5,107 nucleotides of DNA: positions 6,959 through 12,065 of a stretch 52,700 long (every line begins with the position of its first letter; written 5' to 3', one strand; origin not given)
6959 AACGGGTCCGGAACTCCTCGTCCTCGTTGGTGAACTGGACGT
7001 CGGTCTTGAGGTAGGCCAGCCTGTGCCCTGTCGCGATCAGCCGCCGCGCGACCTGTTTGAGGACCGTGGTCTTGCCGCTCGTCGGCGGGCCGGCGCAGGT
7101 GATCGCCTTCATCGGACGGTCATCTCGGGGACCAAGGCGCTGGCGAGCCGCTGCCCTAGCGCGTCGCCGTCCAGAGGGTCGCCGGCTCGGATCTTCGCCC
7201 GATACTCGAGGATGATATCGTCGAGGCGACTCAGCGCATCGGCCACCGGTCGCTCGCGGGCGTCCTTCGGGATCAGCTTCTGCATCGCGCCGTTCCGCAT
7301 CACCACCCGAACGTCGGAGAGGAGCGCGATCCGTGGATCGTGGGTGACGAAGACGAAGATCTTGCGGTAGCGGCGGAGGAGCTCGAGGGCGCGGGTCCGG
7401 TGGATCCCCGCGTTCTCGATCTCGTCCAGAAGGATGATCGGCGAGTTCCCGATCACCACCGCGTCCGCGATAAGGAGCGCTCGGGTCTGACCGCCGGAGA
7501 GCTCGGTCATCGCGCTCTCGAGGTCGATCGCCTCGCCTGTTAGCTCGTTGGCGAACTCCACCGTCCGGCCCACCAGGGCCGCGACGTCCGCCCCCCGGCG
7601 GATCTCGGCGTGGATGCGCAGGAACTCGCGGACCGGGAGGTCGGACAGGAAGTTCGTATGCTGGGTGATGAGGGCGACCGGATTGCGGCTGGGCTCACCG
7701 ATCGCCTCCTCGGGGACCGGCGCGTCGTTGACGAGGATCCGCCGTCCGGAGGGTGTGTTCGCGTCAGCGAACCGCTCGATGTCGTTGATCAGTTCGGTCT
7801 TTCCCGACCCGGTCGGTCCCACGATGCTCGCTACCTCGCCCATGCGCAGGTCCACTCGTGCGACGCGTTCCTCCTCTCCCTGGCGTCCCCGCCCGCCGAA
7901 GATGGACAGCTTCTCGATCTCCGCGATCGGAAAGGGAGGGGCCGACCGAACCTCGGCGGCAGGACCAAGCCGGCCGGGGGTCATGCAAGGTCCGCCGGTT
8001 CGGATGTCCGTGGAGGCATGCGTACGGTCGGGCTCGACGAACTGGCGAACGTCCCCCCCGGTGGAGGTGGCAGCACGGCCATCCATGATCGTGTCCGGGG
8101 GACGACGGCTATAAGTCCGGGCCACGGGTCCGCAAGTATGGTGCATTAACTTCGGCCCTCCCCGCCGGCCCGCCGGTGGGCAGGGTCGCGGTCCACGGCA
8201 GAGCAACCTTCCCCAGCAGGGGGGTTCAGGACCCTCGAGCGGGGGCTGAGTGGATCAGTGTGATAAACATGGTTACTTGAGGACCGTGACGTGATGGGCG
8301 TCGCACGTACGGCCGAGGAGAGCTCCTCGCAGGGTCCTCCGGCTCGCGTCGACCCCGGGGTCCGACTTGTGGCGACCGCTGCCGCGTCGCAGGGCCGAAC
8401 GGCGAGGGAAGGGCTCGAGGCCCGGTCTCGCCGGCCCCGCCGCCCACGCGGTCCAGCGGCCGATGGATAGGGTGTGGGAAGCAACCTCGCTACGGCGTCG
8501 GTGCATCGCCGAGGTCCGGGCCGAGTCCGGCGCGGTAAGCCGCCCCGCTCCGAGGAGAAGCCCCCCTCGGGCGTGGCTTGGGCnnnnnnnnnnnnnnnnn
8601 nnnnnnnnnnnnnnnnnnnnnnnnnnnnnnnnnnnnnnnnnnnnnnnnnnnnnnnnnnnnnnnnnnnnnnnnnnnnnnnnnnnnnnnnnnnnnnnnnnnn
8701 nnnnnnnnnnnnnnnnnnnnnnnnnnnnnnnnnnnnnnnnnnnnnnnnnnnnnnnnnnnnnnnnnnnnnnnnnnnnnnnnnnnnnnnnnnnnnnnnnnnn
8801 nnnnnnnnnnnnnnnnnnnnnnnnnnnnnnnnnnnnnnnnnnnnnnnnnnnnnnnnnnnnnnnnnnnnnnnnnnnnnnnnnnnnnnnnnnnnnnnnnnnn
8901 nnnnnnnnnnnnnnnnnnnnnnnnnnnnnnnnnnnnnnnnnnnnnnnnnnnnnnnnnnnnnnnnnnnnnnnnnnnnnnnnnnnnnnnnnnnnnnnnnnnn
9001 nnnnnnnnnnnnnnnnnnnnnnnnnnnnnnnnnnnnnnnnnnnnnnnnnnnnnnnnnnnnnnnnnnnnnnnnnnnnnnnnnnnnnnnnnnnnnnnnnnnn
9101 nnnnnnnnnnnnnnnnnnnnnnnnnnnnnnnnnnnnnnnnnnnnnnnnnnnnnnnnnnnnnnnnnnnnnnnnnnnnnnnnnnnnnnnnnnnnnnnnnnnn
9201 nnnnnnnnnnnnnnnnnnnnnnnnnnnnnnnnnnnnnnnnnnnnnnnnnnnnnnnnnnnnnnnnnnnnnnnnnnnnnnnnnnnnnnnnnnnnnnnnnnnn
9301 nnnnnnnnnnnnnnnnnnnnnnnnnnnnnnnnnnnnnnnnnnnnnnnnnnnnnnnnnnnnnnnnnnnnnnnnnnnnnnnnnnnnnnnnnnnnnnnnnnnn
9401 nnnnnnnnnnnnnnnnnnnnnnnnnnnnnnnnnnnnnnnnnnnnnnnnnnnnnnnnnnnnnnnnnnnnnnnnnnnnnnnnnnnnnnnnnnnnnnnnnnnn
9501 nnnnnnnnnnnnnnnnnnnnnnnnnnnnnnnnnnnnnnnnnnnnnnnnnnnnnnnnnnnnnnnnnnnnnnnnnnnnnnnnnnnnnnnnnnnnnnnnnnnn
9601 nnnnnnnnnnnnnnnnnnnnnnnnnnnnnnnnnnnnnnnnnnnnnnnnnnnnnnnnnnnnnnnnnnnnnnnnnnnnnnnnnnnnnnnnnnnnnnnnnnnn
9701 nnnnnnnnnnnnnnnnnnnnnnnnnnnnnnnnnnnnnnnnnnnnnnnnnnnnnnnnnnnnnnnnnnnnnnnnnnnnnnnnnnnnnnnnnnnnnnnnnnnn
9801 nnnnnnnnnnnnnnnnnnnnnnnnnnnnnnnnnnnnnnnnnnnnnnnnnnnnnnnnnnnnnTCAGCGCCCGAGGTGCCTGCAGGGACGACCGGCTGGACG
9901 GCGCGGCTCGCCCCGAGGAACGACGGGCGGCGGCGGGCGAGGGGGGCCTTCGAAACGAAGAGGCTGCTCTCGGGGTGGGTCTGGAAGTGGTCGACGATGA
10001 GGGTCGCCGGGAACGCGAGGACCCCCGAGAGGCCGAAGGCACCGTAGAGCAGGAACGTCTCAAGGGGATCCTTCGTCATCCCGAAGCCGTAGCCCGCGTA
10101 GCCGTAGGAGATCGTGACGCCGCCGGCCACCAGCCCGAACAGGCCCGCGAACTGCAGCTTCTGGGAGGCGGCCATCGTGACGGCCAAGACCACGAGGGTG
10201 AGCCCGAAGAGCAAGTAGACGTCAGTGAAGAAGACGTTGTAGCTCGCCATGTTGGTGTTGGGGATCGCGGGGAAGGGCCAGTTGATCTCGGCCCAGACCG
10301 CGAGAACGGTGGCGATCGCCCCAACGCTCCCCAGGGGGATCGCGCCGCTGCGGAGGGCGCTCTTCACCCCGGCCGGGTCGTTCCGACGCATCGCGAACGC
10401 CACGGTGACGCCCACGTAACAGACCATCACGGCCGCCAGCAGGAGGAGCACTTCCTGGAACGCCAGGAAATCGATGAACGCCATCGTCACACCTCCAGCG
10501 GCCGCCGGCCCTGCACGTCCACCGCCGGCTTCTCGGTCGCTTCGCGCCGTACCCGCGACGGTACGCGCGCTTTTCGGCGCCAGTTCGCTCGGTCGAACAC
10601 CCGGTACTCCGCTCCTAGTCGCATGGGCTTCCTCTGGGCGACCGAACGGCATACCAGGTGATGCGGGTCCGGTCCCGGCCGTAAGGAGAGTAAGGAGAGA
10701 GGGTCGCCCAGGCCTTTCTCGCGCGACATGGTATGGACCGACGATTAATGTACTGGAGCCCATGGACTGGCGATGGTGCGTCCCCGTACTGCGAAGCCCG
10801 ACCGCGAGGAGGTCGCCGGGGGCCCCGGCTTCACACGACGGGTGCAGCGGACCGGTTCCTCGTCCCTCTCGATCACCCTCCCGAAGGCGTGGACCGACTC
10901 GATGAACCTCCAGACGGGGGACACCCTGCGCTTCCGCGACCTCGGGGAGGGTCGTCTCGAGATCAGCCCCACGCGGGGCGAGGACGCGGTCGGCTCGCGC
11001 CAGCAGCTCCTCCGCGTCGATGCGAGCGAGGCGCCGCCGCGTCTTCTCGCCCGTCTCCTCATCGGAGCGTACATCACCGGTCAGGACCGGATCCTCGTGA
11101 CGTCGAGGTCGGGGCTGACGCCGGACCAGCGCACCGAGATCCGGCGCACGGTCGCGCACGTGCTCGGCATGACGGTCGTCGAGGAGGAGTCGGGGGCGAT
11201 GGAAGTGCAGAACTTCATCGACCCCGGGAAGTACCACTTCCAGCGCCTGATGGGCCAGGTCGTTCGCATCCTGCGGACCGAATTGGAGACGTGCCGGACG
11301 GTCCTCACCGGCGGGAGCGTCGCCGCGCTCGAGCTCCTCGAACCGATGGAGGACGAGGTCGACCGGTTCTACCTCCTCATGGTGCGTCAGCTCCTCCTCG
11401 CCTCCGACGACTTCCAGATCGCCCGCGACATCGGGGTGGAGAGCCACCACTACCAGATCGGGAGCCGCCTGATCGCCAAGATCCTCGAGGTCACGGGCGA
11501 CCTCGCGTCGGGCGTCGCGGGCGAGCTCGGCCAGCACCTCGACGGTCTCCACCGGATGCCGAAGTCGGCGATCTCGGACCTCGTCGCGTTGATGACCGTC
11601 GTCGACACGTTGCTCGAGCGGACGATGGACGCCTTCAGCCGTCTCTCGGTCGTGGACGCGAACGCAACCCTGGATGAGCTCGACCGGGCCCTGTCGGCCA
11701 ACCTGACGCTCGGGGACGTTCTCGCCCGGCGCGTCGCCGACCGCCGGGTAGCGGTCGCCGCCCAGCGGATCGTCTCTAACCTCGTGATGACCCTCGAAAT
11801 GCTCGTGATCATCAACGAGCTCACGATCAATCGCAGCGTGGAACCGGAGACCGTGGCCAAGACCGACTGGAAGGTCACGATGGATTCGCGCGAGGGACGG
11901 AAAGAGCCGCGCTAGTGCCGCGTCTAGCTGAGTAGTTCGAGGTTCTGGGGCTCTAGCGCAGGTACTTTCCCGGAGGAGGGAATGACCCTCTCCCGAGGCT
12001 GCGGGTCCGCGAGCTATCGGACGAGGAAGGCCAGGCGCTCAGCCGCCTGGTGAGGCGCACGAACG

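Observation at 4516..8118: Tightly coupled operon: orphan ABC ATPase, G3E GTPase, NifS cysteine desulfurase and an Fe-S-motif protein, as a candidate dedicated metallocluster maturation system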

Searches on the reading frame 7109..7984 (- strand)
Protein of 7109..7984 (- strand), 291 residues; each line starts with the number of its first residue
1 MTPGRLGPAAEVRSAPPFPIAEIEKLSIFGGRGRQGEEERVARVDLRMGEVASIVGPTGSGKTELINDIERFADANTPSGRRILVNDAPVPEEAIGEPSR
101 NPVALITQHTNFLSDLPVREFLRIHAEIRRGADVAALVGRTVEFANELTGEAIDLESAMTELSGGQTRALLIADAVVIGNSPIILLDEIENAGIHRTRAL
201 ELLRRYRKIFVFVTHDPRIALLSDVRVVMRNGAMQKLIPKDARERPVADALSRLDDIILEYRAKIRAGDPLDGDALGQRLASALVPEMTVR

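Call 23: search_solved_structures(query=window:7109-7972:-, max_evalue=1e-8)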
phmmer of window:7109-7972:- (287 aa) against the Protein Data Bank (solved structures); distinct sequences matched with E-value up to 1e-8: 34.
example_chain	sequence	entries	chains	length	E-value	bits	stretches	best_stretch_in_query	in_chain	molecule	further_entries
4f4c_A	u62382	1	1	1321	1.8e-11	47.2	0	42-229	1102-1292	Multidrug resistance protein pgp-1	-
8zpx_B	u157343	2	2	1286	1.9e-11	47.1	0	42-188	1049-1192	ABC transporter B family member 1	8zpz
9juj_A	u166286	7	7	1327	2.1e-11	47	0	42-188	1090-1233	ABC transporter B family member 1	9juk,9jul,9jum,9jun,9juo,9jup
5lj9_A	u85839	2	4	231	2.5e-11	46.8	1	31-232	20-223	Macrolide export ATP-binding/permease protein MacB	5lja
5idv_A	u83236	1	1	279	4.7e-11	45.9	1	39-188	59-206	Lipid A export ATP-binding/permease protein MsbA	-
5xu1_A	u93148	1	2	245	9.4e-11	44.9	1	38-231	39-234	ABC transporter ATP-binding protein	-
8zq4_B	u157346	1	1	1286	1.2e-10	44.5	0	42-188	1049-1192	ABC transporter B family member 1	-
8gk7_A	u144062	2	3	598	2.3e-10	43.6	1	39-188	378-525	Lipid A export ATP-binding/permease protein MsbA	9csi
7met_A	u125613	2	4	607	2.4e-10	43.6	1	39-188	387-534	ATP-dependent lipid A-core flippase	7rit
5nik_J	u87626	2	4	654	2.9e-10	43.3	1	32-232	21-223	Macrolide export ATP-binding/permease protein MacB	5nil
8zx1_A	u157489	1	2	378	8.6e-10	41.7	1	35-242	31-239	Spermidine/putrescine import ATP-binding protein PotA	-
3d31_A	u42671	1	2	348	9.6e-10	41.6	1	42-247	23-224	Sulfate/molybdate ABC transporter, ATP-binding protein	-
7ndf_A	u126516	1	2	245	1.2e-09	41.3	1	36-211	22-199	Lipid A ABC transporter ATP-binding protein/permease MsbA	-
9o9x_A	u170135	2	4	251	1.3e-09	41.2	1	17-231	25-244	ABC transporter ATP-binding protein YtrE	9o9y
8y5f_A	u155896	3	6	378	2.1e-09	40.4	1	35-242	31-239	Spermidine/putrescine import ATP-binding protein PotA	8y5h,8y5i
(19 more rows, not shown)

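Call 63: search_protein_families(library=padloc, proteins=[window:7109-7984:-], max_evalue=0.001)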
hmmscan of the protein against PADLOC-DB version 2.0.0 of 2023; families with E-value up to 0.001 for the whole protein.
window:7109-7984:- (291 aa): 5 families
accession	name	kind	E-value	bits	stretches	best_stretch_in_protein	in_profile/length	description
PDLC04135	mad3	-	7.6e-16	56.6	2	157-231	259-339/374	mads_3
PDLC04140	mad8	-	7.3e-08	30.3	1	26-145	2-115/314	mads_8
PDLC02980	AriA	-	4.7e-07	28.1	0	158-219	234-302/304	-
PDLC04393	PDC-M07A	-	0.00051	17.1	0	159-209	285-335/435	-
PDLC04178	HEC-01A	-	0.00073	16.7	0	41-77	20-56/399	-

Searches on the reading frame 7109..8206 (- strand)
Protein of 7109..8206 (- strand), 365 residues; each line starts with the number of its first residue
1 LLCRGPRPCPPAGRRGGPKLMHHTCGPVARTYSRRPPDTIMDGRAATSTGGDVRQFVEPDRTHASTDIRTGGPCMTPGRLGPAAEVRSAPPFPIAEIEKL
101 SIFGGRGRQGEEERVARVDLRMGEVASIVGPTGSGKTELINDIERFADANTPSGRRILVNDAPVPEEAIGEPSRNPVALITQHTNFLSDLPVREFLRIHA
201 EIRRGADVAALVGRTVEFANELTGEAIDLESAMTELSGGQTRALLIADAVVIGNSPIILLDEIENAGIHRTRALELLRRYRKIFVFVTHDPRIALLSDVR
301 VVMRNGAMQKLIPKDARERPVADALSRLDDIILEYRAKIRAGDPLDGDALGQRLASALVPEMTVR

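Call 3: search_protein_families(library=pfam, proteins=[window:7109-8206:-], max_evalue=0.01)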
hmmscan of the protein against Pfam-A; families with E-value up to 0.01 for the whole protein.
window:7109-8206:- (365 aa): 3 families
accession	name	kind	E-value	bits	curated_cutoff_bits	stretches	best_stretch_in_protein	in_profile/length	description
PF00005.33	ABC_tran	-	8.7e-14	52.7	25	1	117-262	5-134/137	ABC transporter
PF13401.12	AAA_22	-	0.00053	20.7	27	1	126-282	8-109/130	AAA domain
PF02463.25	SMC_N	-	0.0016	18.3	40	0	124-281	25-187/220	RecF/RecN/SMC N terminal domain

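Call 4: search_protein_families(library=ncbifam, proteins=[window:7109-8206:-], max_evalue=0.01)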
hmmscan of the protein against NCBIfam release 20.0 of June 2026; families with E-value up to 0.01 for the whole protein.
window:7109-8206:- (365 aa): 122 families (the best 25 are shown)
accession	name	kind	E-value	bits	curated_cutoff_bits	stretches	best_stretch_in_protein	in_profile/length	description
NF006987.0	PRK09452.1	equivalog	6.3e-13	48.2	482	1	118-321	38-240/378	spermidine/putrescine ABC transporter ATP-binding protein PotA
TIGR02857.1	CydD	equivalog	9e-13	48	435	1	96-302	323-528/529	thiol reductant ABC exporter subunit CydD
TIGR02203.1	MsbA_lipidA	equivalog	1.7e-12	46.7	602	1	118-265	354-499/572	lipid A export permease/ATP-binding protein MsbA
TIGR01277.1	thiQ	equivalog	1.9e-12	47.3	245.05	1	120-292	21-190/213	thiamine ABC transporter ATP-binding protein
TIGR02204.1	MsbA_rel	hypoth_equivalog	4.8e-12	45.3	780.4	1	119-266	362-506/576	ABC transporter, permease/ATP-binding protein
TIGR02868.1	CydC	equivalog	9.7e-12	44.3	329.05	1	115-262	353-497/530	thiol reductant ABC exporter subunit CydC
NF040933.2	ABC_arch_GlcV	equivalog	1.5e-11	43.8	450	1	118-349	27-262/357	glucose ABC transporter ATP-binding protein GlcV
TIGR03258.1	PhnT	equivalog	3.5e-11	42.7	499.15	1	119-310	30-220/359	2-aminoethylphosphonate ABC transport system ATP-binding subunit PhnT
NF008364.0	PRK11160.1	equivalog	6.1e-11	41.6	630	1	118-308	361-552/575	heme ABC transporter ATP-binding protein/permease CydC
TIGR04406.1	LPS_export_lptB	equivalog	1.1e-10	41.3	240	1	118-263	22-162/239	LPS export ABC transporter ATP-binding protein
TIGR03608.1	L_ocin_972_ABC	subfamily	1.1e-10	41.3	254.85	1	118-298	19-201/206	putative bacteriocin export ABC transporter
TIGR02982.1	heterocyst_DevA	subfamily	1.8e-10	40.8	295.8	1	118-308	26-219/220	ABC exporter ATP-binding subunit, DevA family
NF043075.1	MMSYN1_0197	equivalog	1.9e-10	40.2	550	1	118-311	23-214/341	spermidine/putrescine ABC transporter ATP-binding protein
NF008039.0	PRK10771.1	equivalog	3.6e-10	39.6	298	1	118-263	20-156/234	thiamine ABC transporter ATP-binding protein ThiQ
TIGR00972.1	3a0107s01c2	equivalog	8e-10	38.5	343.2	1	117-308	21-221/248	phosphate ABC transporter ATP-binding protein PstB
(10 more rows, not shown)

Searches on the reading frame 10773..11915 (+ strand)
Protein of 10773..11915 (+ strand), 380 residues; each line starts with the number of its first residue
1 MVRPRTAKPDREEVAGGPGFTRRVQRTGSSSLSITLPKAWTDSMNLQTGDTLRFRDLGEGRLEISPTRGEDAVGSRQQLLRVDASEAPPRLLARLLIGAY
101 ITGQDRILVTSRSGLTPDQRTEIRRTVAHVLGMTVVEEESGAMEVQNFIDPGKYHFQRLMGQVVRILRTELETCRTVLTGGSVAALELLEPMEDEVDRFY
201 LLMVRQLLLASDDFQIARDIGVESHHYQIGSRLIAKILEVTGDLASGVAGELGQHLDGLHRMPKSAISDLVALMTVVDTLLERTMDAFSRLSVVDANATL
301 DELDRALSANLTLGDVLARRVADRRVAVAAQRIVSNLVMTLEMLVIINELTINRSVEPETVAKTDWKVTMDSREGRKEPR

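Call 29: search_protein_families(library=pfam, proteins=[window:10773-11915:+], max_evalue=0.001)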
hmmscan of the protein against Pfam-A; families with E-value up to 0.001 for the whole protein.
window:10773-11915:+ (380 aa): 1 family
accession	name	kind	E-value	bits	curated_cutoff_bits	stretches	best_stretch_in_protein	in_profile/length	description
PF04014.23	MazE_antitoxin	-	3.3e-09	37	24.7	1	25-69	1-45/48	Antidote-toxin recognition MazE, bacterial antitoxin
